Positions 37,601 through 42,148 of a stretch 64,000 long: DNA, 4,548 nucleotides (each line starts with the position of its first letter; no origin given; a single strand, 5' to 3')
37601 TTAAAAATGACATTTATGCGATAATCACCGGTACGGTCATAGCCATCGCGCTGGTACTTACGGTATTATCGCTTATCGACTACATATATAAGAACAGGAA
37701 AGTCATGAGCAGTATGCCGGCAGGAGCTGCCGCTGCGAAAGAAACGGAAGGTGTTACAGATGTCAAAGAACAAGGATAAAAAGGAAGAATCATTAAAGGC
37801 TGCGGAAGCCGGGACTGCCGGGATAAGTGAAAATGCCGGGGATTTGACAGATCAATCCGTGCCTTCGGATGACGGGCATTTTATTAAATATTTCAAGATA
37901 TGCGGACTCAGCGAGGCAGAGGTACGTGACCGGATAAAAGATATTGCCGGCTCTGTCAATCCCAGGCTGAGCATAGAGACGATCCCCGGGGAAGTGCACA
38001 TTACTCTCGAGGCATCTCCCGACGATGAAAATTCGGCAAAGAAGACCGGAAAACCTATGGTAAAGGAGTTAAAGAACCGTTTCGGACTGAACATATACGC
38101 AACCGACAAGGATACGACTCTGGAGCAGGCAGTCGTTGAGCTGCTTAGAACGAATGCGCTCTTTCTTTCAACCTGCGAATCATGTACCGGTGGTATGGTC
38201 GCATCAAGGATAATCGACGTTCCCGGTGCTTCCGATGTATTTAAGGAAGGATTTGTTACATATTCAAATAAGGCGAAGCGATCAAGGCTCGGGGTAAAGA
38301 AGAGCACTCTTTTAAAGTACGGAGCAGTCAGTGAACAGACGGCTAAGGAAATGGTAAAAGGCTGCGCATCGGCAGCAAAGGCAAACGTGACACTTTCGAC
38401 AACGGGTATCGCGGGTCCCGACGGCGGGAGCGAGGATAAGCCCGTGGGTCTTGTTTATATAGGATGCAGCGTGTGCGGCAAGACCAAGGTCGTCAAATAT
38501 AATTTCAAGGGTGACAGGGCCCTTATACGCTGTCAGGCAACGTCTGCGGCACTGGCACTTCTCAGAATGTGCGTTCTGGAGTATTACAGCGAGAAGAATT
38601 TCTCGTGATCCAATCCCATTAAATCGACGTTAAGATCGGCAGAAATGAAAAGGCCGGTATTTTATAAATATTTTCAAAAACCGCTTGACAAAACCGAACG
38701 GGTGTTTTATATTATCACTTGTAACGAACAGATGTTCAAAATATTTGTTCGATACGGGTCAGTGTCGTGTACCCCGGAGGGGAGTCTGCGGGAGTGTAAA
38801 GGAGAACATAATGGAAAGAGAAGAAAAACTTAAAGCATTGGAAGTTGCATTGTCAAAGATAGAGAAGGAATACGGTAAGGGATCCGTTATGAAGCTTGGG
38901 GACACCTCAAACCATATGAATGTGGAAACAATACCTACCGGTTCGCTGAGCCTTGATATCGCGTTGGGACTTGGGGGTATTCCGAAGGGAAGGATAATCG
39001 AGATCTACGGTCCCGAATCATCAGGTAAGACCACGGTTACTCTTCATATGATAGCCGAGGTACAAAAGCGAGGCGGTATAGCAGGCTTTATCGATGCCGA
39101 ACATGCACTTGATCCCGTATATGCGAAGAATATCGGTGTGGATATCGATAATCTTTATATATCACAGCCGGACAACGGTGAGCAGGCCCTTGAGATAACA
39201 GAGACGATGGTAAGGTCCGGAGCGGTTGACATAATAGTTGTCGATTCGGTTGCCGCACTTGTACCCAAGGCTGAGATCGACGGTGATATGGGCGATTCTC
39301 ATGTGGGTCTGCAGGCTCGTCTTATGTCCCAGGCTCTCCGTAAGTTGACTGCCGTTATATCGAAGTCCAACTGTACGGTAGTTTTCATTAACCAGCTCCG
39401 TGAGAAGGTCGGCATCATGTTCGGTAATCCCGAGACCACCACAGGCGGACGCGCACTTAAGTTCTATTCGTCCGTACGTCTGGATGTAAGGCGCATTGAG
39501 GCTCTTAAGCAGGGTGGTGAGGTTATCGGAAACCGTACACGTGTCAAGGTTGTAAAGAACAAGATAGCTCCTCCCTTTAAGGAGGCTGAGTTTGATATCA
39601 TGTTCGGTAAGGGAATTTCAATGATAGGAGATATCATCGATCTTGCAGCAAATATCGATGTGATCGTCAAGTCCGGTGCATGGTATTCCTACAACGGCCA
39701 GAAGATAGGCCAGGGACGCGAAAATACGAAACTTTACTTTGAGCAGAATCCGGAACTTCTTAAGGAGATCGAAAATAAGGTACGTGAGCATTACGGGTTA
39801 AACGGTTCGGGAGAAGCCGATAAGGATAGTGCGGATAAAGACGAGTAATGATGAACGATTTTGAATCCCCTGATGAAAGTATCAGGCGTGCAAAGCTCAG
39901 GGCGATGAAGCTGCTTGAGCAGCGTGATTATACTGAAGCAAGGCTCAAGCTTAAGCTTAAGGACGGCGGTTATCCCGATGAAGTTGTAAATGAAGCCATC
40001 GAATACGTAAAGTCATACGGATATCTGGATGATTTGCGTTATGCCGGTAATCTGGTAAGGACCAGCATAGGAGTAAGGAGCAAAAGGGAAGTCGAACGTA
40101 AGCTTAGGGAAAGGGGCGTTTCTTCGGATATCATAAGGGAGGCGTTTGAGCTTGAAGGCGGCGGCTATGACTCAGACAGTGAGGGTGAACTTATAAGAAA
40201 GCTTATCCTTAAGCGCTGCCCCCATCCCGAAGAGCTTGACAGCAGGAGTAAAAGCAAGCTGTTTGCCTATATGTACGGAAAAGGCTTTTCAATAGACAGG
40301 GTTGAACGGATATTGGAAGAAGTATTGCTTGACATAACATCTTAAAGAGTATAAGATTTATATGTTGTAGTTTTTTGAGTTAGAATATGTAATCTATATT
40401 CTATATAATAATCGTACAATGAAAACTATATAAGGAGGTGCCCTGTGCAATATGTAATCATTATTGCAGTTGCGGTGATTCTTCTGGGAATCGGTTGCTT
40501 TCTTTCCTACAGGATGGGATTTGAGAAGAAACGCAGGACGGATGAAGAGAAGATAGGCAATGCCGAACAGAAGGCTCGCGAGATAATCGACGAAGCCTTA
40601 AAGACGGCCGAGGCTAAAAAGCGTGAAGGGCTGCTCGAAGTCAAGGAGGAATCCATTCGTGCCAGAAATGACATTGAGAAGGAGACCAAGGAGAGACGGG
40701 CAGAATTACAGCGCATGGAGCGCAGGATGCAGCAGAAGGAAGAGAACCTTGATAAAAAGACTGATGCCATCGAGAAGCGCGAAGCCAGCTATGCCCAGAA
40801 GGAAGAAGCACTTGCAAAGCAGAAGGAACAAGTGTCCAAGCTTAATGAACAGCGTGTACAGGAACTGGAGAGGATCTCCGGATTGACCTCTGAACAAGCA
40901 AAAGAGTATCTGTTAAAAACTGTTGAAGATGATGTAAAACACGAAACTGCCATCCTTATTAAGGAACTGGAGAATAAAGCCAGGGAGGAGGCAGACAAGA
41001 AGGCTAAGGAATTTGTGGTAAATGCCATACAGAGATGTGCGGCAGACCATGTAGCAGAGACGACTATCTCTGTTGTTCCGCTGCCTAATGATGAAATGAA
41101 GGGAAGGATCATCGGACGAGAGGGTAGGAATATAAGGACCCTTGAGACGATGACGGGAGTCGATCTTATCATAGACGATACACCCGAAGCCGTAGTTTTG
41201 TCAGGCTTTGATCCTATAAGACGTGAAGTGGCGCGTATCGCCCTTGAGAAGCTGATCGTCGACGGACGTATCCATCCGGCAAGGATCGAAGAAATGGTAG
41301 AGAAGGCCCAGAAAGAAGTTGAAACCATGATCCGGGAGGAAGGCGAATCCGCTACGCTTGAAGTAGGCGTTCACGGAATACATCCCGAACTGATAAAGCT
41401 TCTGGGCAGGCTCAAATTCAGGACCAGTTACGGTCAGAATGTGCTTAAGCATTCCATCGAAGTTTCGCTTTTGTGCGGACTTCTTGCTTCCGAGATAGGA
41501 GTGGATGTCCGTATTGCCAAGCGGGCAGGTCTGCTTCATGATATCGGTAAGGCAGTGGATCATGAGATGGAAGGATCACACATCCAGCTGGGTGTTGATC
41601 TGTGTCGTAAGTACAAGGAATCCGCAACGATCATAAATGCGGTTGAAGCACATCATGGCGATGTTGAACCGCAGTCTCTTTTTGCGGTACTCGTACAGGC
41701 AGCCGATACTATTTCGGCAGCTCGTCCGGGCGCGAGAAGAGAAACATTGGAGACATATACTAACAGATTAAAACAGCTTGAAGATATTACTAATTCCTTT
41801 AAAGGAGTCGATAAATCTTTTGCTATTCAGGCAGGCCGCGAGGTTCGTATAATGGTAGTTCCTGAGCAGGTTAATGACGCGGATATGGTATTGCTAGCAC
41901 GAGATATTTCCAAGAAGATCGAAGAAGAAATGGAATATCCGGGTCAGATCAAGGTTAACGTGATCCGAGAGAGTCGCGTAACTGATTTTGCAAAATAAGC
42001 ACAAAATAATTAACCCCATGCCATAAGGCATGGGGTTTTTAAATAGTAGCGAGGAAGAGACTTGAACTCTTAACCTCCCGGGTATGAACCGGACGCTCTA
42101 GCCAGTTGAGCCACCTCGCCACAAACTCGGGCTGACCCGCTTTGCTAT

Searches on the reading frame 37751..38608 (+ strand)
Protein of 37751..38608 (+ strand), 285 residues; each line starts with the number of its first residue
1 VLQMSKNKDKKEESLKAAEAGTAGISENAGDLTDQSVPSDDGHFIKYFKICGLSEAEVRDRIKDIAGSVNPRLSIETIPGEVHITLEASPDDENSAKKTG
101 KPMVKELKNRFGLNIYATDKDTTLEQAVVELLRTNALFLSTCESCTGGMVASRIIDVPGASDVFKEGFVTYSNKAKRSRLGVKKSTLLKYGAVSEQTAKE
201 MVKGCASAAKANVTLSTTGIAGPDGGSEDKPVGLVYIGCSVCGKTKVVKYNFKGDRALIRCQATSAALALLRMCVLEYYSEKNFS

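Call 43: search_protein_families(library=pfam, proteins=[window:37751-38608:+], max_evalue=0.000001)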
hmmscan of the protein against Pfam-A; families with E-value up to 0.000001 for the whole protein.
window:37751-38608:+ (285 aa): 2 families
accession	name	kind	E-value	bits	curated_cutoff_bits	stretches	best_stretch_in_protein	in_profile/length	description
PF02464.23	CinA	-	1.1e-55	188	23.5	1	122-274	2-154/155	Competence-damaged protein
PF18146.6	CinA_KH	-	8.3e-13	48.7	27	1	46-117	2-73/73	Damage-inducible protein CinA KH domain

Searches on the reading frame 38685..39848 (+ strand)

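Call 43: search_protein_families(library=pfam, proteins=[window:38685-39848:+], max_evalue=0.000001)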
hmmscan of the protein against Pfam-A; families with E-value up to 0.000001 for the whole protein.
window:38685-39848:+ (387 aa): 4 families
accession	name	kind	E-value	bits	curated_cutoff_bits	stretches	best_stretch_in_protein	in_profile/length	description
PF00154.27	RecA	-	1.8e-145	483.6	27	1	50-312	1-262/262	recA bacterial DNA recombination protein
PF21096.2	RecA_C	-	1.6e-26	92.6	27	1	315-371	1-57/57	RecA C-terminal domain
PF08423.17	Rad51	-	2.4e-10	40.5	22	1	80-271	5-212/244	Rad51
PF06745.19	ATPase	-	9.2e-07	28.9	26.6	0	84-283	2-195/231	KaiC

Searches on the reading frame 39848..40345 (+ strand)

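Call 43: search_protein_families(library=pfam, proteins=[window:39848-40345:+], max_evalue=0.000001)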
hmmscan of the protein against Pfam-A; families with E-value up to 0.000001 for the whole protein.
window:39848-40345:+ (165 aa): 3 families
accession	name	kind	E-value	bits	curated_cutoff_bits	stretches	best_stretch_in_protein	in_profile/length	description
PF21982.2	RecX_HTH1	-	1.4e-18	67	26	1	15-53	1-39/40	RecX, first three-helix domain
PF02631.22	RecX_HTH2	-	7.1e-08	33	26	1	61-99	1-41/42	RecX, second three-helix domain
PF21981.2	RecX_HTH3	-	9.4e-07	29.3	26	0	114-156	5-48/48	RecX, third three-helix domain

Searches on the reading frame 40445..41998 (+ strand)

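Call 43: search_protein_families(library=pfam, proteins=[window:40445-41998:+], max_evalue=0.000001)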
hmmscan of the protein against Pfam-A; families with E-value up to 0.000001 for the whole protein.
window:40445-41998:+ (517 aa): 4 families
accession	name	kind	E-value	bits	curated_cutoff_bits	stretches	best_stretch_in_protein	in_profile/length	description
PF12072.13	RNase_Y_N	-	1.2e-62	211.4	32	1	7-202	3-201/201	RNase Y N-terminal region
PF01966.28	HD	-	5.4e-19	69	22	1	333-425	1-115/116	HD domain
PF00013.35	KH_1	-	1.1e-07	31.9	21.5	1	211-268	4-65/66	KH domain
PF08668.18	HDOD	-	8.6e-07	29.1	22.9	0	332-392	94-155/196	HDOD domain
